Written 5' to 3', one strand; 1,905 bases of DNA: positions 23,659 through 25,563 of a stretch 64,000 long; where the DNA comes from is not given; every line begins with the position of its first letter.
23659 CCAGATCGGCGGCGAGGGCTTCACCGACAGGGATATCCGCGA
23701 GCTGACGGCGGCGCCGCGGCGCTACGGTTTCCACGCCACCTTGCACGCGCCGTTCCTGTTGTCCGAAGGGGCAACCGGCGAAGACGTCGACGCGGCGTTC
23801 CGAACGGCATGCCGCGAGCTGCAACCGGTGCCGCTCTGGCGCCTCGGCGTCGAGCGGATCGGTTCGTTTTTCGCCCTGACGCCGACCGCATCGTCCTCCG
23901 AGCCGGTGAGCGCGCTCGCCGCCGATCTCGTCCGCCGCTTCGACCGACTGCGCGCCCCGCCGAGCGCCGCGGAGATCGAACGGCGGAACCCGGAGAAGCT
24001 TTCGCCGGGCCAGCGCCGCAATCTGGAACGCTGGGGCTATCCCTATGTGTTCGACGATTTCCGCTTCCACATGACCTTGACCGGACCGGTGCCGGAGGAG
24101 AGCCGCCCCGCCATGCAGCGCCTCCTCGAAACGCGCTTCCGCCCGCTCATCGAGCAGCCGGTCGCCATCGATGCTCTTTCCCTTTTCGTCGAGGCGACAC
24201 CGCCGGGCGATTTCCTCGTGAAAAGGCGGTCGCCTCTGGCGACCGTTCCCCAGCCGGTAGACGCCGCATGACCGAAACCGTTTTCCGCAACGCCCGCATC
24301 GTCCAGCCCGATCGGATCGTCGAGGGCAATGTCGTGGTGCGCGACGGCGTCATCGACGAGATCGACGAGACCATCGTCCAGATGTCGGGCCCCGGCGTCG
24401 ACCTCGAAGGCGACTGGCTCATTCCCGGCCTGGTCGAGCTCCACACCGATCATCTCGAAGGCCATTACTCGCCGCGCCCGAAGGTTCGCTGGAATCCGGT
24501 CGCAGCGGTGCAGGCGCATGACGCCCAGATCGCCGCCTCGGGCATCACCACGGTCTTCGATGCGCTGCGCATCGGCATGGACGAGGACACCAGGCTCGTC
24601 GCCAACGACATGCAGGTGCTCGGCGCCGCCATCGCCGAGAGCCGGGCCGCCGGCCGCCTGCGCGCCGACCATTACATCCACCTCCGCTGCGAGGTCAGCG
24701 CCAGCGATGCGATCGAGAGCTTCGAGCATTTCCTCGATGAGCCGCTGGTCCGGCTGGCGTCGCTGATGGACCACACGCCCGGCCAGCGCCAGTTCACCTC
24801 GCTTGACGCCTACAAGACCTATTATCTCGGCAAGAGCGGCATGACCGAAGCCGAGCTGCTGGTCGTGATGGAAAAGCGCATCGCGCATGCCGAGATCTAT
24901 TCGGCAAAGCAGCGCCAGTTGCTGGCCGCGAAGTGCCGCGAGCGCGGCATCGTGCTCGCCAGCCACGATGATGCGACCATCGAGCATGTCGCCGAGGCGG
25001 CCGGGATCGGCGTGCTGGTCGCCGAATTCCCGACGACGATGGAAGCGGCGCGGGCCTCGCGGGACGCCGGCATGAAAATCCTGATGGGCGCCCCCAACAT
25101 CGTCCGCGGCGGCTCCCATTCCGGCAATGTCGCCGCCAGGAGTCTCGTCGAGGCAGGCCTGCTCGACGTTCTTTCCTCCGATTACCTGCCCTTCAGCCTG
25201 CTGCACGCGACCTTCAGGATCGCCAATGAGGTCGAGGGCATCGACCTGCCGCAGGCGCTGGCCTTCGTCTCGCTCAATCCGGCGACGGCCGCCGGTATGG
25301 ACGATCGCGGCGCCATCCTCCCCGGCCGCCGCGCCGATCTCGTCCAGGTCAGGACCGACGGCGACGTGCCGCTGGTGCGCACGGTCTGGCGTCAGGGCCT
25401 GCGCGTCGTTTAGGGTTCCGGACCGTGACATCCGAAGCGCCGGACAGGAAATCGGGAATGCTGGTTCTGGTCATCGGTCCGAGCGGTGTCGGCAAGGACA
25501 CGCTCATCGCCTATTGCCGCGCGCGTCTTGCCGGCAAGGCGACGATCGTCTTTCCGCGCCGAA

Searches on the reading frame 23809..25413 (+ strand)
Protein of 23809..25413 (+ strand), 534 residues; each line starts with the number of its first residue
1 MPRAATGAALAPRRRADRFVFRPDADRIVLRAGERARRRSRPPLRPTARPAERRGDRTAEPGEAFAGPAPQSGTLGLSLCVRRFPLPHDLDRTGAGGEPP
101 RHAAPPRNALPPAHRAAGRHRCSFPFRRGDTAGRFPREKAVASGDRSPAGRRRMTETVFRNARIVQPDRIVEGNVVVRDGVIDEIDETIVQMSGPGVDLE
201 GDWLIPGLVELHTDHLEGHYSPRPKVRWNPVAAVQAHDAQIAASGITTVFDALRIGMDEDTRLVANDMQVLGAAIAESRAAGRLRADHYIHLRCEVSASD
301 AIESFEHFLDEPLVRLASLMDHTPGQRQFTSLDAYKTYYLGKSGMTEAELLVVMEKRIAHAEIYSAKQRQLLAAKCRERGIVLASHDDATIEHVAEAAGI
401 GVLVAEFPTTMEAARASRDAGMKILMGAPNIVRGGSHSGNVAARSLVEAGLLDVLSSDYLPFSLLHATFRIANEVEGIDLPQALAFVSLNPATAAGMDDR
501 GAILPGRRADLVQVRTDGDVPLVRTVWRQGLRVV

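Call 65: search_protein_families(library=pfam, proteins=[window:23809-25413:+], max_evalue=0.001)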
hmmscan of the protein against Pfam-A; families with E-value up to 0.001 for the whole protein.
window:23809-25413:+ (534 aa): 2 families
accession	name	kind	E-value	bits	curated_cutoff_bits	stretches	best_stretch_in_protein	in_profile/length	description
PF07969.17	Amidohydro_3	-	1.1e-11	45.3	29.7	1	400-517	316-447/472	Amidohydrolase family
PF01979.26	Amidohydro_1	-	7.9e-08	32.4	25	1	418-514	227-318/345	Amidohydrolase family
